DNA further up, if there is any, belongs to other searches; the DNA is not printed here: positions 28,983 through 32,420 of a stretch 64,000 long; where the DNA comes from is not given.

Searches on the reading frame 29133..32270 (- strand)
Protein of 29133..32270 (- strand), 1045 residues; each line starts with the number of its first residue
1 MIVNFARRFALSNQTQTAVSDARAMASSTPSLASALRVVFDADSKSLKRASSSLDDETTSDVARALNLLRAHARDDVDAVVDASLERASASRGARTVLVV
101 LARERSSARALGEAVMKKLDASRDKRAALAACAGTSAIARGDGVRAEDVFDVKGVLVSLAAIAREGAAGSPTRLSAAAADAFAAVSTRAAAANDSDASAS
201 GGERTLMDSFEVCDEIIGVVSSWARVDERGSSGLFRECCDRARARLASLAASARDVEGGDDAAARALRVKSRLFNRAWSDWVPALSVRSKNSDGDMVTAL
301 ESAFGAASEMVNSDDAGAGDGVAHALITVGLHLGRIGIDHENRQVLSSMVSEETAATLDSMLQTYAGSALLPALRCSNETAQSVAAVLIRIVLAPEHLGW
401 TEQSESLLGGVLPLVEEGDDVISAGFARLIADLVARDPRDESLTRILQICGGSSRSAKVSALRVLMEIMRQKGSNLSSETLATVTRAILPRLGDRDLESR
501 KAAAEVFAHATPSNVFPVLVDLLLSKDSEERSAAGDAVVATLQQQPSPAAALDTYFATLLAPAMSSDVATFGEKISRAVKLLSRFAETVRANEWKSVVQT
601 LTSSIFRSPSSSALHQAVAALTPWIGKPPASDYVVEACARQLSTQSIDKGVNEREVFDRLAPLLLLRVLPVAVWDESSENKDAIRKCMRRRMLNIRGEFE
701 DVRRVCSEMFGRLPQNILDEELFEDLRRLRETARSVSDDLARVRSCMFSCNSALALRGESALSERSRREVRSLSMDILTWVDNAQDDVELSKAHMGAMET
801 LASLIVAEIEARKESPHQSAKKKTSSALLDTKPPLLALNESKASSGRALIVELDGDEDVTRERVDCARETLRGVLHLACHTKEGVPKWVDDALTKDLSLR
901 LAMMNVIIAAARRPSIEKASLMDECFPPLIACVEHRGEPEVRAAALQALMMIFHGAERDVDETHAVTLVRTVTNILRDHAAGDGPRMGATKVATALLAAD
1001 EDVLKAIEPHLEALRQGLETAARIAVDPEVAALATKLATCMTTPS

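Call 7: search_protein_families(library=pfam, proteins=[window:29133-32270:-], max_evalue=0.01)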
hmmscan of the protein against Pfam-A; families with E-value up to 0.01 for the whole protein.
window:29133-32270:- (1045 aa): 1 family
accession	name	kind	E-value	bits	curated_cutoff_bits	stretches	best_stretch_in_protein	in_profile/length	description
PF13646.12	HEAT_2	-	4e-07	30.6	27.7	0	487-540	3-57/88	HEAT repeats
